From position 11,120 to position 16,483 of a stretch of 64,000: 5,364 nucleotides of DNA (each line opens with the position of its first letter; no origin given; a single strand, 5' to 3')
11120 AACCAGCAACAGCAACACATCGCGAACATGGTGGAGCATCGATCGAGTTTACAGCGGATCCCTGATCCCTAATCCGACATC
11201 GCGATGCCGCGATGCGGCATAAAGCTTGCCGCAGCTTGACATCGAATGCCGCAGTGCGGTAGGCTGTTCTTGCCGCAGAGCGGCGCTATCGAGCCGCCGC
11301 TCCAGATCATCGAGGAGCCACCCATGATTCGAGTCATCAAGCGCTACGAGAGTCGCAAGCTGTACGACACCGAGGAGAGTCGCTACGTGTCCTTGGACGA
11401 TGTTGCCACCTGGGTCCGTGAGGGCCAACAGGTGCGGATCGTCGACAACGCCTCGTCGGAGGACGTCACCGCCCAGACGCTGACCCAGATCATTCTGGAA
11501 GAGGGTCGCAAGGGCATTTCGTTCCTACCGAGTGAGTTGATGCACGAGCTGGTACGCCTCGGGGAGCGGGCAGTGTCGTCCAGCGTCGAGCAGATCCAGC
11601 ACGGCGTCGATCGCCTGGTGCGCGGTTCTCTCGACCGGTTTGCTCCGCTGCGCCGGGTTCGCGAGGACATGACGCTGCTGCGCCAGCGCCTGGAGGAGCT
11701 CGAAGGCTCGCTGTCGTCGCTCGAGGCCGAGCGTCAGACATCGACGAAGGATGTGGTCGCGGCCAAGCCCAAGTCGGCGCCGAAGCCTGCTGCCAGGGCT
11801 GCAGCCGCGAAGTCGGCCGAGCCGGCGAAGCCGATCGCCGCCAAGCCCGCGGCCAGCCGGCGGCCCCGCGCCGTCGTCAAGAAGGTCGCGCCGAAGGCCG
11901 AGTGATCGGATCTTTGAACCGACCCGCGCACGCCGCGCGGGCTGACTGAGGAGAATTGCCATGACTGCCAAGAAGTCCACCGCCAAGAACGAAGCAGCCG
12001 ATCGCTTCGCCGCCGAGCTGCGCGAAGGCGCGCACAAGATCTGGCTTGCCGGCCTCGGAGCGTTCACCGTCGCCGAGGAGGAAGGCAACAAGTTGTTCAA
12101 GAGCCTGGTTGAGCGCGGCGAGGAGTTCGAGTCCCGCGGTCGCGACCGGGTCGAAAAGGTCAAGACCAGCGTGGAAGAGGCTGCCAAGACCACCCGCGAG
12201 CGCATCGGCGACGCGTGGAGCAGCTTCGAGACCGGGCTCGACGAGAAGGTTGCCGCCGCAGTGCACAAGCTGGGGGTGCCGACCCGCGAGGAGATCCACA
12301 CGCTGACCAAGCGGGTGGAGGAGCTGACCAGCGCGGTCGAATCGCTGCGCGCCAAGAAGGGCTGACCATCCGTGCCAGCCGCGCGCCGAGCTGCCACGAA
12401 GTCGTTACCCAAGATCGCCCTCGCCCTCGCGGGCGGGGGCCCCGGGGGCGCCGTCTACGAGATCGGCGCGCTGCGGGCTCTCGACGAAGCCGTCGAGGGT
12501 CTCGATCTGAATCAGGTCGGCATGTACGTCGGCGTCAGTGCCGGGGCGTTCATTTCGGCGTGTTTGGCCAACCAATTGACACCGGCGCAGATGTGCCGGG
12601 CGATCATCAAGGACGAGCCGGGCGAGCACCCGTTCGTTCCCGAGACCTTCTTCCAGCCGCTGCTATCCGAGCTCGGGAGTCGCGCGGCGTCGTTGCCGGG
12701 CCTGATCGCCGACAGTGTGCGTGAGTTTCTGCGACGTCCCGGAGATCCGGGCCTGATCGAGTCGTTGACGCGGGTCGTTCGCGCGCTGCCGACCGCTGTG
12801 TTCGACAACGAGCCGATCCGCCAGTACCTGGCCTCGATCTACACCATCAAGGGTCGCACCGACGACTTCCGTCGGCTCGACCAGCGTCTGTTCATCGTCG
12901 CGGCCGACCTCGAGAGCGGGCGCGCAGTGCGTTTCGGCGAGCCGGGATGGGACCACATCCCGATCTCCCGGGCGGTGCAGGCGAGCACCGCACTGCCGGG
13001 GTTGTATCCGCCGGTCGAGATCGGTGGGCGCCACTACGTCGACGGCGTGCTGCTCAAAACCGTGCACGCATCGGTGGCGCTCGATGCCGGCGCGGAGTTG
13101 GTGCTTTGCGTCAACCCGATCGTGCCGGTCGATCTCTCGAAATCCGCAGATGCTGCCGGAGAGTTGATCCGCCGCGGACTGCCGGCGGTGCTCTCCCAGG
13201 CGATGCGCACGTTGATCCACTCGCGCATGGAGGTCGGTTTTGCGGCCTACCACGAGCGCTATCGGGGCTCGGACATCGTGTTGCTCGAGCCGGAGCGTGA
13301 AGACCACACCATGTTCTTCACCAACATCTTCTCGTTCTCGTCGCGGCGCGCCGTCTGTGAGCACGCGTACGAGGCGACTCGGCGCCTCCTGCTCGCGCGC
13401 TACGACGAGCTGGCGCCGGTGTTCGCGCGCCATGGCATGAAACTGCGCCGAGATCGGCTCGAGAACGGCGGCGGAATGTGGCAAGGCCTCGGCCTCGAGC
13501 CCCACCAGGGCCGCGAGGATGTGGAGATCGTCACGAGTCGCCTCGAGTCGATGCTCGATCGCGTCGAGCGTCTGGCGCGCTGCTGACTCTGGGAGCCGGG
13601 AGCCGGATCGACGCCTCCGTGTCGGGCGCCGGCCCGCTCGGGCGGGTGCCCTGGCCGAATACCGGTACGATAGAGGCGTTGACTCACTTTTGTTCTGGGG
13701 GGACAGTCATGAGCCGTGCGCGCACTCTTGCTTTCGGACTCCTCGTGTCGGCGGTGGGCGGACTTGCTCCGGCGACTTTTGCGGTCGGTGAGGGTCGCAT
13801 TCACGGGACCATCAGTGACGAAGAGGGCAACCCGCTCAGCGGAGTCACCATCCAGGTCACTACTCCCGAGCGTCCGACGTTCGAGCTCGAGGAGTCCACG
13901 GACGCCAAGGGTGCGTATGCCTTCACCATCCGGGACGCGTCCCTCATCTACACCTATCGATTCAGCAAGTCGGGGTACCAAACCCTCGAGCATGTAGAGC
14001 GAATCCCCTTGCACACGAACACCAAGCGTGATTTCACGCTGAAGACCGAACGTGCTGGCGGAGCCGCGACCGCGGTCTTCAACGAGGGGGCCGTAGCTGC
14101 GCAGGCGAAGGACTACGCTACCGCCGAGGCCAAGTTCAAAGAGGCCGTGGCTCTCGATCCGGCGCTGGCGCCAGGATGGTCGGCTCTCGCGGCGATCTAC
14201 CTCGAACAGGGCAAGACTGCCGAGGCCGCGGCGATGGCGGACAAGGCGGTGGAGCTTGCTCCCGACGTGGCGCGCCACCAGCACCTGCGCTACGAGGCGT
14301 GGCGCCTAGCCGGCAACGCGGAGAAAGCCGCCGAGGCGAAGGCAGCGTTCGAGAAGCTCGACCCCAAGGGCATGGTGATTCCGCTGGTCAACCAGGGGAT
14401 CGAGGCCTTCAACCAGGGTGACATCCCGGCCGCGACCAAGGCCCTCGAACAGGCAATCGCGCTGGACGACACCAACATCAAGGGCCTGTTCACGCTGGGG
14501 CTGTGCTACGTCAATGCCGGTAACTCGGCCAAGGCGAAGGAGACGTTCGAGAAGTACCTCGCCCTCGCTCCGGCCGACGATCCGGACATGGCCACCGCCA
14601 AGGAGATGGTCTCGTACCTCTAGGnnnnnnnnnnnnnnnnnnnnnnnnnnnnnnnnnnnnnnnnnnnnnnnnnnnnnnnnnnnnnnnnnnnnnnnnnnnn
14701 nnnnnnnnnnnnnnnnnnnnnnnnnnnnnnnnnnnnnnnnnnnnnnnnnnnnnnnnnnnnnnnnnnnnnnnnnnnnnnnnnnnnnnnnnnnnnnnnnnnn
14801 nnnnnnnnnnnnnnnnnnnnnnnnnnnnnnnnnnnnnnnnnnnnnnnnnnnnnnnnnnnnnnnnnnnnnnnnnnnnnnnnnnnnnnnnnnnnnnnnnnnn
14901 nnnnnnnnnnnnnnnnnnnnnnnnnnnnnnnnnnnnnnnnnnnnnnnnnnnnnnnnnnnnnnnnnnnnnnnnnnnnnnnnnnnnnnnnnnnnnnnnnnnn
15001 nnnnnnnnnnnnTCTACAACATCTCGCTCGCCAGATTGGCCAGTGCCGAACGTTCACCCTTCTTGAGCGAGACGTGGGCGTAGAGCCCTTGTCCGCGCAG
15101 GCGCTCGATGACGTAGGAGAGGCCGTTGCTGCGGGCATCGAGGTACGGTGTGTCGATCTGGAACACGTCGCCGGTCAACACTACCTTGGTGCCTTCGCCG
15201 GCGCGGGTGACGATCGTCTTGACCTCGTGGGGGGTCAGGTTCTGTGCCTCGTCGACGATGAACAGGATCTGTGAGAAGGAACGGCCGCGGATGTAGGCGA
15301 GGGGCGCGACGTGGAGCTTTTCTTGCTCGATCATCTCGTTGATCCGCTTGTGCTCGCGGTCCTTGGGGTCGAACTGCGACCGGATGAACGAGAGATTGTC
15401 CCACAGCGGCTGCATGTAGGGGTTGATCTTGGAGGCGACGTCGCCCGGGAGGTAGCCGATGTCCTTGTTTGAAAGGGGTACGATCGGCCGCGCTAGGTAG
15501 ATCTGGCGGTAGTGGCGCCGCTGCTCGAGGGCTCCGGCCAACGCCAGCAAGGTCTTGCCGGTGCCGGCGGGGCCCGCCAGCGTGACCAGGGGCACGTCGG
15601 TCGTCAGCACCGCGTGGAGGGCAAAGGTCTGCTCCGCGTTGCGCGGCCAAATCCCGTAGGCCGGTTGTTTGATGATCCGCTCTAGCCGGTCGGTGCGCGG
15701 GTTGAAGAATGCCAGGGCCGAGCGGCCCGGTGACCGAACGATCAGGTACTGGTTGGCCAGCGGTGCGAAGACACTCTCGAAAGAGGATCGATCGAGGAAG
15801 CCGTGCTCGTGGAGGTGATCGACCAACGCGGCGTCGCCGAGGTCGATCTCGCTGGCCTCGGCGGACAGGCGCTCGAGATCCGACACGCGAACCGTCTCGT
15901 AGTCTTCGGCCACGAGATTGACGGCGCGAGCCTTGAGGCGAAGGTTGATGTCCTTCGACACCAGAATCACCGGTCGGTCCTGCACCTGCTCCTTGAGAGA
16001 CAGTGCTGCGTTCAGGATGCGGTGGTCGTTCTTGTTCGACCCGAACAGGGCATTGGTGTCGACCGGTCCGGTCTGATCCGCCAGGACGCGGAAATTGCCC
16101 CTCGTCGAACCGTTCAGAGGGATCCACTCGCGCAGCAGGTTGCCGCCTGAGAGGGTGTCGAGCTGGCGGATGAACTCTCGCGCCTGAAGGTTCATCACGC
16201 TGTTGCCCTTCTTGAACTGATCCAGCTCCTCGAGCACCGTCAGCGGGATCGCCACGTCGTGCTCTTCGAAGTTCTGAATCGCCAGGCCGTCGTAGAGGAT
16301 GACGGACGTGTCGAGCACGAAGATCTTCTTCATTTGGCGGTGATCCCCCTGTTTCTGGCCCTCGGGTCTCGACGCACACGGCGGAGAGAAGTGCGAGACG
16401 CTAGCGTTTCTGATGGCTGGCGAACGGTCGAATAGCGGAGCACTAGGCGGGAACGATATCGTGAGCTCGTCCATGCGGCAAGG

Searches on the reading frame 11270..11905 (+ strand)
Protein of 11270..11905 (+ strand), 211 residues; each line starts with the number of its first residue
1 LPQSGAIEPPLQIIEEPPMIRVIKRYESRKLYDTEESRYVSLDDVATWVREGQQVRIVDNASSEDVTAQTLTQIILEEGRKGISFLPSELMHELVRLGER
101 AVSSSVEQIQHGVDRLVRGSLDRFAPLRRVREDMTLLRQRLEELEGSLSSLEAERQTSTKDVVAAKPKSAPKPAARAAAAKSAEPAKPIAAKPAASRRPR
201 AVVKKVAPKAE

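Call 26: search_protein_families(library=pfam, proteins=[window:11270-11905:+], max_evalue=0.0001)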
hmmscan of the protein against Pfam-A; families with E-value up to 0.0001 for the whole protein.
window:11270-11905:+ (211 aa): 1 family
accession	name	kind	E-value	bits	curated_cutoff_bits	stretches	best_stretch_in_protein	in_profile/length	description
PF07879.16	PHB_acc_N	-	1.6e-25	89.4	25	1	22-81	1-60/61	PHB/PHA accumulation regulator DNA-binding domain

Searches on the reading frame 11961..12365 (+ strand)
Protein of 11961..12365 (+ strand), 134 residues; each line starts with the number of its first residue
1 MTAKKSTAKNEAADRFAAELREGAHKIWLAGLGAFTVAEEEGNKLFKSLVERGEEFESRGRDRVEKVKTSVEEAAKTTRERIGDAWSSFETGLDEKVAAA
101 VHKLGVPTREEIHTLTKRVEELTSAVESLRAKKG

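Call 26: search_protein_families(library=pfam, proteins=[window:11961-12365:+], max_evalue=0.0001)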
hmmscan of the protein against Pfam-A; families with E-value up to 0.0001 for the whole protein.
window:11961-12365:+ (134 aa): 2 families
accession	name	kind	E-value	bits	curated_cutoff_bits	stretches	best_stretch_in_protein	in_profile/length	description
PF05597.16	Phasin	-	9.5e-34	116.6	28.8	1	12-129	3-124/126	Poly(hydroxyalcanoate) granule associated protein (phasin)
PF01442.23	Apolipoprotein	-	8.4e-05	22.8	90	1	39-127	76-164/190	Apolipoprotein A1/A4/E domain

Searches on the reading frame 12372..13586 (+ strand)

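Call 26: search_protein_families(library=pfam, proteins=[window:12372-13586:+], max_evalue=0.0001)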
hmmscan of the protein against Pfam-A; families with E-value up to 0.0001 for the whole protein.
window:12372-13586:+ (404 aa): 1 family
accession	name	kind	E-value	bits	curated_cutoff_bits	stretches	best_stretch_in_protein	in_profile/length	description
PF01734.28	Patatin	-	2.1e-23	84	27.7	1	17-234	1-188/191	Patatin-like phospholipase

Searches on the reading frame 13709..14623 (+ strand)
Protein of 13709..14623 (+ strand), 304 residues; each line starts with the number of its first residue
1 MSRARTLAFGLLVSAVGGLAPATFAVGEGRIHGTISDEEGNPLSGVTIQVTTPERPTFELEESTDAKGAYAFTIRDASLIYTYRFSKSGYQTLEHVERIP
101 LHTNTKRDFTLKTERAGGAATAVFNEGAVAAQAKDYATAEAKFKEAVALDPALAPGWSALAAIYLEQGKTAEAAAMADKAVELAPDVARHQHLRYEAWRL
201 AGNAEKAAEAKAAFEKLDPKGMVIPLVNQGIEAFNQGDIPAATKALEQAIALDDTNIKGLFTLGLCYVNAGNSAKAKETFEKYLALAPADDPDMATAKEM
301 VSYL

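Call 26: search_protein_families(library=pfam, proteins=[window:13709-14623:+], max_evalue=0.0001)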
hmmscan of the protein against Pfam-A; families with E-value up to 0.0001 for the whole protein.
window:13709-14623:+ (304 aa): 15 families
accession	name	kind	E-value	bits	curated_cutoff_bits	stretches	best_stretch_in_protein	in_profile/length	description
PF07719.23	TPR_2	-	1e-21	75.6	27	2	258-289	2-33/34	Tetratricopeptide repeat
PF00515.34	TPR_1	-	5.9e-16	58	27.8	0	154-186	1-33/34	Tetratricopeptide repeat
PF14559.12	TPR_19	-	2.9e-14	53.6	25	2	235-298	3-65/68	Tetratricopeptide repeat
PF13181.12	TPR_8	-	1.7e-13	50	25.7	0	259-289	3-33/34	Tetratricopeptide repeat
PF13432.12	TPR_16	-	8e-11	42.6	32.7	1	228-290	2-64/65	Tetratricopeptide repeat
PF13371.12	TPR_9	-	1.4e-10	41.5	35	1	233-301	5-72/73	Tetratricopeptide repeat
PF13431.12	TPR_17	-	3.3e-10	39.8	24.4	0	246-277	2-33/34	Tetratricopeptide repeat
PF13620.12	CarboxypepD_reg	-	1.3e-09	38.7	32.3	1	31-111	2-81/82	Carboxypeptidase regulatory-like domain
PF13428.12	TPR_14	-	5.4e-09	36.3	23.5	0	156-190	3-37/44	Tetratricopeptide repeat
PF13414.12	TPR_11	-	1.2e-08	34.9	26.8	0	234-270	5-41/42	TPR repeat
PF13424.12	TPR_12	-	1.3e-08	35.3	30.1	0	244-288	28-76/77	Tetratricopeptide repeat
PF13715.12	CarbopepD_reg_2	-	5.4e-07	30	32.2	1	31-114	1-79/88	CarboxypepD_reg-like domain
PF23914.1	TPR_CcmH_CycH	-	6.1e-07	29.9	42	0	206-293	65-157/158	Cytochrome c-type biogenesis protein H TPR domain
PF13174.12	TPR_6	-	1.4e-06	29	26.3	0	260-288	3-31/33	Tetratricopeptide repeat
PF13176.12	TPR_7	-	4.2e-05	23.8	27.9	0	157-187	2-32/36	Tetratricopeptide repeat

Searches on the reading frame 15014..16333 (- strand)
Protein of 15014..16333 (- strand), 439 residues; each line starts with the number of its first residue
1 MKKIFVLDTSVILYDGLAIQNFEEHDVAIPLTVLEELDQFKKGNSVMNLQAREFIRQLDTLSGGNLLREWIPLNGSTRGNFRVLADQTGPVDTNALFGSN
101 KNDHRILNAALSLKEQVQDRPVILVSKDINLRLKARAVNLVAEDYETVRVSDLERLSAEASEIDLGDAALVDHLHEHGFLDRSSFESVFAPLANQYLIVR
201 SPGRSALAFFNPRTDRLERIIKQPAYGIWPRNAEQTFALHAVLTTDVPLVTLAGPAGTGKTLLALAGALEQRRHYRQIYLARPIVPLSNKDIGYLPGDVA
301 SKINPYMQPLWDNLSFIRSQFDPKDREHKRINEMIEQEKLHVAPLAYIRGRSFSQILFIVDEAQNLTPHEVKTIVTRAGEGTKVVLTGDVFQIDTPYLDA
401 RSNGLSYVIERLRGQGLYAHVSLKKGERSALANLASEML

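Call 26: search_protein_families(library=pfam, proteins=[window:15014-16333:-], max_evalue=0.0001)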
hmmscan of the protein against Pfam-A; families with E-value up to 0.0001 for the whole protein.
window:15014-16333:- (439 aa): 4 families
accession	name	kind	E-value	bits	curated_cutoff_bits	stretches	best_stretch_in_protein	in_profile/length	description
PF02562.22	PhoH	-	5.4e-48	163.6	27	1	228-425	2-188/205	PhoH-like protein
PF13638.12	PIN_4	-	3.2e-33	115.3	21.9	1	5-146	1-132/132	PIN domain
PF13604.12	AAA_30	-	3.9e-09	37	27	0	232-263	3-34/191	AAA domain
PF13245.12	AAA_19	-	3.9e-05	24.3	25.1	0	347-393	83-129/134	AAA domain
